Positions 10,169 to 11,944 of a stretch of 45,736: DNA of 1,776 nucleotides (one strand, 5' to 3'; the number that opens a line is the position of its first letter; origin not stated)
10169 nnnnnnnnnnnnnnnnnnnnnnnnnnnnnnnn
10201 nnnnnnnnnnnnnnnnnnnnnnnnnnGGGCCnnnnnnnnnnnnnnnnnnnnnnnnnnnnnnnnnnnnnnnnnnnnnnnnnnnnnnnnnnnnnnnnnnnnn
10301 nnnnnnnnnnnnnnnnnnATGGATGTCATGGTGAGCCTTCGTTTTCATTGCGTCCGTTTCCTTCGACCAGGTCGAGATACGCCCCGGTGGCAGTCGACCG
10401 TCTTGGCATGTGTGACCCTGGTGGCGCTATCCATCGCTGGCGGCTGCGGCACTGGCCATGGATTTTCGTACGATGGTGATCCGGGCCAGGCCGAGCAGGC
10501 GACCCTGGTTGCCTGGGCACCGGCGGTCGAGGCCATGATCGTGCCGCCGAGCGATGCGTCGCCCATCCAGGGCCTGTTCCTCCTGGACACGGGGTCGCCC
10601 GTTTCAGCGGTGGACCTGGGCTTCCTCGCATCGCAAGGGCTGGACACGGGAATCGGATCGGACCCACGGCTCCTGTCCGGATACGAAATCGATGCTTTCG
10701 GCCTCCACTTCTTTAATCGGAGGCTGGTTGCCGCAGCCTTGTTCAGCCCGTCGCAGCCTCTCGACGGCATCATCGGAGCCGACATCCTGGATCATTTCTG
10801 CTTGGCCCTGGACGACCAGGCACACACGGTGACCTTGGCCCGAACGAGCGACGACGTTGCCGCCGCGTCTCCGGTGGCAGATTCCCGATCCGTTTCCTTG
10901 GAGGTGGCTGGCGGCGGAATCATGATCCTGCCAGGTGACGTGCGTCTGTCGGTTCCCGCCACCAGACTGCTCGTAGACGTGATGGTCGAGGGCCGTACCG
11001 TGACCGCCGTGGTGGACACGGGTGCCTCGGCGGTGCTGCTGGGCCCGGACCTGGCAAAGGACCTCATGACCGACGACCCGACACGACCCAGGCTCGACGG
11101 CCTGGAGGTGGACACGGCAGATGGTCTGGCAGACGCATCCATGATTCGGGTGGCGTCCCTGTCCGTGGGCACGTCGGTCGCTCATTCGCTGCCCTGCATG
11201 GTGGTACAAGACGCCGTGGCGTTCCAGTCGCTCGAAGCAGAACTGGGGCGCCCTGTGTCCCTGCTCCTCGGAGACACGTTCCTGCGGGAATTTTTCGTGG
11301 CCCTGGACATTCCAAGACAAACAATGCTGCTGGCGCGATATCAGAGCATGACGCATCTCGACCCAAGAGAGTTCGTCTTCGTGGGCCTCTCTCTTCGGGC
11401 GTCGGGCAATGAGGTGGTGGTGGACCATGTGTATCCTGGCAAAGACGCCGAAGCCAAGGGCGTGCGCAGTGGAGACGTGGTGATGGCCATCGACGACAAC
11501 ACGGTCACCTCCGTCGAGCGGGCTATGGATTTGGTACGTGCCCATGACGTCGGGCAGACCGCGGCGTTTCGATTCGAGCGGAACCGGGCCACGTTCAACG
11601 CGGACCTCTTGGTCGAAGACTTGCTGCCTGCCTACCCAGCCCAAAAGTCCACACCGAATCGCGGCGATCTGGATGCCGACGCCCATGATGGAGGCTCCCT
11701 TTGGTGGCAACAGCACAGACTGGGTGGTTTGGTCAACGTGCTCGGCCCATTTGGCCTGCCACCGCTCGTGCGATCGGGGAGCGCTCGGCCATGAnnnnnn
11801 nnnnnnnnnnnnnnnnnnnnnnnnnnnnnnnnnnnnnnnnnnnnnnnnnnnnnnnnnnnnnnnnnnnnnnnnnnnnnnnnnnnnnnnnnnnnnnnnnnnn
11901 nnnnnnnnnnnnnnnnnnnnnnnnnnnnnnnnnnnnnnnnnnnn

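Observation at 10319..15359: Translationally coupled operon: secreted bilobed aspartic protease with PDZ domain -> Omp85-like beta-barrel with a Lys/Pro-rich periplasm-spanning repeat arm -> TPR protein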

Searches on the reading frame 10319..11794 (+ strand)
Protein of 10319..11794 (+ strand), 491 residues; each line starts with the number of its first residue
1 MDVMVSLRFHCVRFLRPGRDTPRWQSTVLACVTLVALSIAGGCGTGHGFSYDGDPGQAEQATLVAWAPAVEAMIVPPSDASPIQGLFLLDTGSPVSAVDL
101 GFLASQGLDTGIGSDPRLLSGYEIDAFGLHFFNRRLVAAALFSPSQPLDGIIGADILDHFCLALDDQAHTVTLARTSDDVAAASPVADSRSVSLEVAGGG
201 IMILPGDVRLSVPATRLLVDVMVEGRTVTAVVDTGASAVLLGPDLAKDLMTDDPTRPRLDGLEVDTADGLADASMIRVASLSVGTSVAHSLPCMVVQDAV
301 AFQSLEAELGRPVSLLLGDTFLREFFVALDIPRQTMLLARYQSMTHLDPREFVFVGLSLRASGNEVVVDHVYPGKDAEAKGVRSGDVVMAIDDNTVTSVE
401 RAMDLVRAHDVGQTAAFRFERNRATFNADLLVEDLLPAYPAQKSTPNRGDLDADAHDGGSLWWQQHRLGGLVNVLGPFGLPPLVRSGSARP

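Call 3: search_protein_families(library=pfam, proteins=[window:10319-11794:+], max_evalue=1)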
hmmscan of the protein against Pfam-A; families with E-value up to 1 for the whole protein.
window:10319-11794:+ (491 aa): 8 families
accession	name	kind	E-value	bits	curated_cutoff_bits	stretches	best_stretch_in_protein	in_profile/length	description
PF13650.11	Asp_protease_2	-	3.3e-14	53.8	24.3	1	219-318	1-87/90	Aspartyl protease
PF13975.11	gag-asp_proteas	-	9.1e-14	52.3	28.2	1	219-323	1-91/92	gag-polyprotein putative aspartyl protease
PF13180.12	PDZ_2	-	5.1e-10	39.9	27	1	355-430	3-78/80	PDZ domain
PF00595.29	PDZ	-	0.00011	22.9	23.2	1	355-401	12-64/81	PDZ domain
PF17820.7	PDZ_6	-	0.00051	20.2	27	1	368-409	2-43/54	PDZ domain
PF00077.25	RVP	-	0.019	15.7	20.7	1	218-240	6-28/101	Retroviral aspartyl protease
PF00026.29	Asp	-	0.045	13.6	19.9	1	224-339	195-313/315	Eukaryotic aspartyl protease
PF13999.11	MarB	-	0.16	12.3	27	1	56-83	14-41/65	MarB protein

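Call 4: search_protein_families(library=ncbifam, proteins=[window:10319-11794:+], max_evalue=1)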
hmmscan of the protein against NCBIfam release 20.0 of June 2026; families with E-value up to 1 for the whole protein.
window:10319-11794:+ (491 aa): 18 families
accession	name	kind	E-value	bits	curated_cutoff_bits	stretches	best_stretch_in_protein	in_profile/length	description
TIGR02281.1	clan_AA_DTGA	subfamily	3e-10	40.3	57.95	1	219-305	14-98/121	TIGR02281 family clan AA aspartic protease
NF041521.1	HhoA_HhoB_HtrA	equivalog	2.7e-06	26.9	450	1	364-427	263-326/335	HhoA/HhoB/HtrA family serine endopeptidase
TIGR02037.1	degP_htrA_DO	subfamily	3.1e-06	26.4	416.2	1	364-433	259-328/434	Do family serine endopeptidase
TIGR00054.1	TIGR00054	equivalog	0.00024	20.1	147.55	1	357-434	195-271/421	RIP metalloprotease RseP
NF041199.1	trx7_PDZ_seleno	equivalog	0.00073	18.6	300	1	350-428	305-386/390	Trx7/PDZ domain-containing (seleno)protein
NF040960.1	MamE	equivalog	0.0013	17.3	800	1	361-434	464-537/659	magnetosome formation protease MamE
NF008147.1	PRK10898.1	equivalog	0.0017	17.6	408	1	366-434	281-349/352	outer membrane-stress sensor serine endopeptidase DegS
NF047968.1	SerProtHtrA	equivalog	0.005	16.2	470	1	364-426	289-351/357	serine protease HtrA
NF051464.1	tail_spec_CT441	exception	0.013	14.2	700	1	350-410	244-307/645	tail-specific protease Tsp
TIGR00225.1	prc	subfamily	0.016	14.3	218.6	1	350-407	48-107/335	C-terminal processing peptidase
NF007526.1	PRK10139.1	equivalog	0.042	12.5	756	1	367-413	294-340/456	serine endoprotease DegQ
NF045589.1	Cterm_S41_CtpB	exception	0.051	12.2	633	1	340-424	104-191/416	carboxyl-terminal processing protease CtpB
NF058595.1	invert_tail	domain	0.055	13.8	37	1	8-53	37-82/113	lipo-invert putative C-terminal anchoring domain-containing protein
TIGR02038.1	protease_degS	equivalog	0.084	12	422.95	1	365-415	279-329/351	outer membrane-stress sensor serine endopeptidase DegS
NF008046.0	PRK10779.1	equivalog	0.11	11.5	477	1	354-430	212-287/450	sigma E protease regulator RseP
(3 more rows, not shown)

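Call 10: find_homologous_proteins(query=window:10319-11794:+)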
Query window:10319-11794:+ (491 aa): 10 proteins with E <= 0.001 among 8000 candidates.
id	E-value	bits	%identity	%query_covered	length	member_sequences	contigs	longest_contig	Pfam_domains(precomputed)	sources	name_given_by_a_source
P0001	0.0e+0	1073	100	99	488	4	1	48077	PF13650.12,PF13180.13,PF13975.12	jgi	-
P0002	5.7e-82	294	42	86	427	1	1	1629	PF13650.12,PF17820.8,PF00595.30,PF13180.13,PF13975.12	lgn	-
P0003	1.6e-71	259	40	79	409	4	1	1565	PF13650.12,PF17820.8,PF13180.13,PF13975.12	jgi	jgi:hypothetical protein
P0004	9.6e-48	181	32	80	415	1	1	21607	PF13650.12,PF13975.12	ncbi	-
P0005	6.3e-45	172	34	82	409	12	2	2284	PF13650.12,PF13975.12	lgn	-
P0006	1.4e-43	167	35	80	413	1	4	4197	PF13650.12,PF13975.12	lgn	-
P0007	1.3e-36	144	31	77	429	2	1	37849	PF13650.12,PF00077.26,PF13975.12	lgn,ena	-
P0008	1.1e-32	132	33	87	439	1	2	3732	PF13650.12,PF13975.12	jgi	jgi:hypothetical protein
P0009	1.3e-28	118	31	79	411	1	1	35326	PF13650.12,PF00595.30,PF13975.12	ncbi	-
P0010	1.8e-22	98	30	62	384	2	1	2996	PF13650.12,PF13975.12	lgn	-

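Call 11: find_encoding_contigs(protein=P0004, flank=8000, max_places=3)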
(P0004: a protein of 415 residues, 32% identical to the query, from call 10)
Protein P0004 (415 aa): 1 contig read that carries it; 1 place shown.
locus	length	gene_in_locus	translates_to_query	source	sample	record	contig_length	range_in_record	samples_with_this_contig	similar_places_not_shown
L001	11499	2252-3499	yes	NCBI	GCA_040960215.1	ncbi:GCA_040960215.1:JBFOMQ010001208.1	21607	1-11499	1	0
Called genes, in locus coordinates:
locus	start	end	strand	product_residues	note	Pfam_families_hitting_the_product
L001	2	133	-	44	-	?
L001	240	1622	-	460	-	PF00291:PALP, PF00571:CBS (weak)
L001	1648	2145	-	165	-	PF10722:YbjN, PF22551:TY-Chap1, PF22550:CesT_Tir_1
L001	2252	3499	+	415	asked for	PF13650:Asp_protease_2 (weak), PF13975:gag-asp_proteas (weak)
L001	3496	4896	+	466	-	PF01103:Omp85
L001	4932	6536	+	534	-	PF07969:Amidohydro_3, PF01979:Amidohydro_1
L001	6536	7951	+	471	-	-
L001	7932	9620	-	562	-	PF05227:CHASE3 (weak), PF08448:PAS_4, PF00512:HisKA, PF02518:HATPase_c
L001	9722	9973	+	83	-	PF01402:RHH_1 (faint)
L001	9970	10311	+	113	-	PF02452:PemK_toxin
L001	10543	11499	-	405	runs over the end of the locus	PF01411:tRNA-synt_2c, PF07973:tRNA_SAD, PF02272:DHHA1 (weak)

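Call 12: find_encoding_contigs(protein=P0007, flank=8000, max_places=3)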
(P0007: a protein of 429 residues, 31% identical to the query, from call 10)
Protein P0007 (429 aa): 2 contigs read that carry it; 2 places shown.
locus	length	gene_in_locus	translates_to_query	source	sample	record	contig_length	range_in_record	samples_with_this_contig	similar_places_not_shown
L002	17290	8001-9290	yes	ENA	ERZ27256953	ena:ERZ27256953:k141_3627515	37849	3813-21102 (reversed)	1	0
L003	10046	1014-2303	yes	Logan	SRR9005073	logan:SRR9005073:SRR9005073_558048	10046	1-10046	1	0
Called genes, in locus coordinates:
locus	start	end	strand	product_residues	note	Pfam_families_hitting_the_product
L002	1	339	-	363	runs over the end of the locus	-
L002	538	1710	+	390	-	PF00266:Aminotran_5, PF01053:Cys_Met_Meta_PP (weak)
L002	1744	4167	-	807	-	PF02901:PFL-like, PF01228:Gly_radical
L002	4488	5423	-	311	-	-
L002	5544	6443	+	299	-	-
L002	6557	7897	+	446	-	-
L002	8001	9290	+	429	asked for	PF00077:RVP (faint), PF13650:Asp_protease_2, PF13975:gag-asp_proteas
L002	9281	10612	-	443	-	PF08014:MATCAP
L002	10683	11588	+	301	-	PF18030:Rimk_N, PF14397:ATPgrasp_ST (faint), PF02655:ATP-grasp_3, PF02955:GSH-S_ATP, PF08443:RimK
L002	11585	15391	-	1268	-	PF13428:TPR_14 (faint), PF14559:TPR_19 (faint), PF13424:TPR_12 (faint), PF07719:TPR_2 (faint), PF00515:TPR_1 (faint), PF12969:DUF3857, PF01841:Transglut_core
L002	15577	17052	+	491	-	-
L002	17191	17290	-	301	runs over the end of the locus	PF08902:DUF1848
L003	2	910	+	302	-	?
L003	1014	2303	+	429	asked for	PF00077:RVP (faint), PF13650:Asp_protease_2, PF13975:gag-asp_proteas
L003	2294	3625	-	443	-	PF08014:MATCAP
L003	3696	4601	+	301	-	PF18030:Rimk_N, PF14397:ATPgrasp_ST (faint), PF02655:ATP-grasp_3, PF02955:GSH-S_ATP, PF08443:RimK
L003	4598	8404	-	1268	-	PF13428:TPR_14 (faint), PF14559:TPR_19 (faint), PF13424:TPR_12 (faint), PF07719:TPR_2 (faint), PF00515:TPR_1 (faint), PF12969:DUF3857, PF01841:Transglut_core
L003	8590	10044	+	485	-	?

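Call 13: find_encoding_contigs(protein=P0009, flank=8000, max_places=3)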
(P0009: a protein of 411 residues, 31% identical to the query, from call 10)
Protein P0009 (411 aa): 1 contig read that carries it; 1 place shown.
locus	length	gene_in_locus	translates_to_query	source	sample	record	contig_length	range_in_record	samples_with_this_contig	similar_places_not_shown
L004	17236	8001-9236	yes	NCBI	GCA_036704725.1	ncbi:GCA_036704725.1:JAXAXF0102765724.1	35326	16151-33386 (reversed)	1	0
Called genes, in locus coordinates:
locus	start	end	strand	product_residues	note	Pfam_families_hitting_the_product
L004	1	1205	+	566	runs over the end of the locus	-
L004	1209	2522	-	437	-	PF00512:HisKA, PF02518:HATPase_c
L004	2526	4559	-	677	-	PF00072:Response_reg, PF01590:GAF, PF13185:GAF_2, PF13492:GAF_3, PF00989:PAS, PF08448:PAS_4, PF13188:PAS_8, PF13426:PAS_9, +7 more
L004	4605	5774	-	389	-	PF05496:RuvB_N, PF00004:AAA, PF07728:AAA_5 (faint), PF17864:AAA_lid_4, PF05491:WHD_RuvB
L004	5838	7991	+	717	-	PF02092:tRNA_synt_2f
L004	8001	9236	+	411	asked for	PF13650:Asp_protease_2, PF13975:gag-asp_proteas, PF00595:PDZ (faint)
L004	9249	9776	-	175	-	PF14252:DUF4347 (weak)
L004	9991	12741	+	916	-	PF01326:PPDK_N, PF00391:PEP-utilizers, PF02896:PEP-utilizers_C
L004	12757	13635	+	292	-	PF00248:Aldo_ket_red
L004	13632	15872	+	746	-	PF17152:CHASE8 (faint), PF00672:HAMP, PF01627:Hpt, PF02518:HATPase_c (weak)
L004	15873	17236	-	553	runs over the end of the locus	PF00069:Pkinase, PF07714:PK_Tyr_Ser-Thr, PF01636:APH (faint), PF00072:Response_reg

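Call 28: search_solved_structures(query=A1, max_evalue=1, show_alignments=2)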
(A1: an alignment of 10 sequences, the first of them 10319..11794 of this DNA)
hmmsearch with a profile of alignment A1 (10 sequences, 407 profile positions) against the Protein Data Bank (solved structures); distinct sequences matched with E-value up to 1: 487 (the best 60 are shown).
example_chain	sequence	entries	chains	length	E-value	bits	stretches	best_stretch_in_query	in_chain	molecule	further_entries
3otp_A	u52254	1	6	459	6.3e-08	35.1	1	327-397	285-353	Protease do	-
3mh4_A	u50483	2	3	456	6.4e-08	35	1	327-397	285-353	Protease do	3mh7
3mh5_A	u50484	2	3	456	6.5e-08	35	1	327-397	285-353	Protease do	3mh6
6jjk_A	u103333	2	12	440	7.1e-08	34.9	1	327-397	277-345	Periplasmic serine endoprotease DegP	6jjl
1ky9_A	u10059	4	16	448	7.5e-08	34.8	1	327-397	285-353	PROTEASE DO | Periplasmic serine endoprotease DegP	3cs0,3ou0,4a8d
2zle_A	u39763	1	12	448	7.6e-08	34.8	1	327-397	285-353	Protease do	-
5a2p_A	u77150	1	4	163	8.4e-08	34.7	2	318-393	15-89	SYNTENIN-1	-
8hu2_A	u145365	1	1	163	8.4e-08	34.7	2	318-393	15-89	Syntenin-1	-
6jjo_A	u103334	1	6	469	8.5e-08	34.6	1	327-397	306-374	Periplasmic serine endoprotease DegP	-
5g1d_A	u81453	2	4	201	1.4e-07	33.9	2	318-393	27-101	SYNTENIN-1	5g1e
1n99_A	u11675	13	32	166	2.7e-07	33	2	318-389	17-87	Syntenin 1 | Syntenin-1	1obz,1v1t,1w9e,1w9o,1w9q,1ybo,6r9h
9v90_A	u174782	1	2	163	2.8e-07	33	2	318-389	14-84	Syntenin-1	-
9va6_A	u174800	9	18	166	2.8e-07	32.9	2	318-389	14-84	Syntenin-1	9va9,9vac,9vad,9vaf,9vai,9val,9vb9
4z33_A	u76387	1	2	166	2.9e-07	32.9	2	318-389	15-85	Syntenin-1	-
7fsg_A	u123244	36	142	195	4.5e-07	32.3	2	318-389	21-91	Syntenin-1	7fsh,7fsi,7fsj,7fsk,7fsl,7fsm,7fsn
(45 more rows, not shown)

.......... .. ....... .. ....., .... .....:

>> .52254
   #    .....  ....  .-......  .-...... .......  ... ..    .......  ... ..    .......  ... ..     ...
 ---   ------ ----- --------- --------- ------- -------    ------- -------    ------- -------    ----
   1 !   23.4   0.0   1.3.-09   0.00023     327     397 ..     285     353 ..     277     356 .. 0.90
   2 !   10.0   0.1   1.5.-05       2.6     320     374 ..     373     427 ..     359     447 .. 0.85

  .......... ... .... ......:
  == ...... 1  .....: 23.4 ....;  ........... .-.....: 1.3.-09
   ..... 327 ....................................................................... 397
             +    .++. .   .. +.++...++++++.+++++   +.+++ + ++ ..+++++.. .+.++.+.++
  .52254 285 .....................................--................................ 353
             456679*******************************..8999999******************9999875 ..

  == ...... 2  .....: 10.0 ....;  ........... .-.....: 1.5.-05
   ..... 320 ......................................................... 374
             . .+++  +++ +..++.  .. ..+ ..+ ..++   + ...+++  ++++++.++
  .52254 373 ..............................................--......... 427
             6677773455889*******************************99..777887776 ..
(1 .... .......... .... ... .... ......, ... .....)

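Call 36: predict_structure(alignment_id=A1)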
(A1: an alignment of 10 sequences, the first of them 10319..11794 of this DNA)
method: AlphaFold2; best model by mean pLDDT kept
length: 491 residues; sequences in the alignment: 10
mean_pLDDT: 80.2   pTM: 0.77
mean pLDDT of the five models: 80.2, 79.8, 78.4, 76.2, 73.6
residues with pLDDT >= 90: 263; 70-90: 116; 50-70: 30; < 50: 82
segments of 3 or more residues with pLDDT < 50: 1-21, 37-47, 443-491
pLDDT, mean of each block of 10 residues (from residue 1): 33 41 57 53 50 94 90 88 94 90 81 69 94 89 81 94 96 96 93 93 81 90 97 93 94 92 73 91 95 88 86 94 97 97 88 88 92 94 97 94 91 97 97 90 42 27 29 35 30 34
secondary structure, 60 per line:
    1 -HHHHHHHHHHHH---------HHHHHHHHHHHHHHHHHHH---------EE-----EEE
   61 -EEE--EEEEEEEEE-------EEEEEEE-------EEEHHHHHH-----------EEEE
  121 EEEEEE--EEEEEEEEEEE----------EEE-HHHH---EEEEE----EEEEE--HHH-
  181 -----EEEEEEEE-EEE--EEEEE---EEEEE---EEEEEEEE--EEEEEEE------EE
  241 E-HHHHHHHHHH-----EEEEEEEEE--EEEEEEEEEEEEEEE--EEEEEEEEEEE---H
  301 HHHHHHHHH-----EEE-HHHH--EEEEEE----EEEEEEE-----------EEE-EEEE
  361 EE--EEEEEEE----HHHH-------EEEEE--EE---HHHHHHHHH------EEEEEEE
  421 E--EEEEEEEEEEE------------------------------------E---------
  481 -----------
elements in order: H2-13 H23-41 E58-60 E62-64 E67-75 E83-89 E97-99 H100-105 E117-126 E129-139 E150-152 H154-157 E161-165 E170-174 E186-193 E195-197 E200-204 E208-212 E216-223 E226-232 E239-241 H243-252 E258-266 E269-283 E286-296 H300-309 E315-317 H319-322 E325-330 E335-341 E353-355 E357-362 E365-371 H376-379 E387-391 H399-407 E414-421 E424-434

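Call 52: search_protein_representatives(alignment_id=A1)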
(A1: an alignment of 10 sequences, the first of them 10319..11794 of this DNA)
Query: 10 sequences, 407 profile positions. Proteins with E-value up to 0.001 (for the whole library): 31274; up to 1e-10: 5583; up to 1e-30: 334. The best 150 are listed.
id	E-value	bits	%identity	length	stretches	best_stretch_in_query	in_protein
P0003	1.2e-147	508.5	-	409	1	5-406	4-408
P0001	1.4e-142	491.8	-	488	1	6-406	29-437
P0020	5.2e-132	456.9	-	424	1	6-407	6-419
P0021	9.4e-129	446.2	-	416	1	14-406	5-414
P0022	1.6e-128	445.5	-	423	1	8-406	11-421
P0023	2.0e-128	445.1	-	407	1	11-406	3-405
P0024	5.4e-127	440.4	-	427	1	6-406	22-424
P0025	1.4e-125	435.8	-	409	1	12-406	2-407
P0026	8.2e-125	433.2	-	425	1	6-406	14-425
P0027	4.0e-124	431.0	-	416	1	6-406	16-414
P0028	1.2e-120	419.5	-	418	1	8-406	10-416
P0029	8.4e-120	416.7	-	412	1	13-407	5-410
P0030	8.5e-119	413.4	-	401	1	14-405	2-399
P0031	2.9e-118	411.7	-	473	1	4-407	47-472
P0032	4.7e-118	411.0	-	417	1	8-406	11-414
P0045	9.4e-107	373.8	-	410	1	6-403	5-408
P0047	1.5e-106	373.1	-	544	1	16-406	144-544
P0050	6.8e-105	367.6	-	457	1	8-406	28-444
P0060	5.6e-101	354.7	-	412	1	12-403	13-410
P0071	2.4e-97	342.8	-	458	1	11-406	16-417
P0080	1.1e-93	330.7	-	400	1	9-402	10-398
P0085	8.7e-91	321.2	-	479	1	32-406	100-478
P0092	5.6e-88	311.9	-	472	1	33-405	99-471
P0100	4.8e-84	299.0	-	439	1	4-407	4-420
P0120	1.9e-76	273.9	-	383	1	9-403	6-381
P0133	1.4e-73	264.5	-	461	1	33-404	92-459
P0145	1.8e-68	247.7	-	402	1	11-402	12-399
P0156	2.4e-65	237.4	-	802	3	43-402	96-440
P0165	2.0e-62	227.7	-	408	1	10-403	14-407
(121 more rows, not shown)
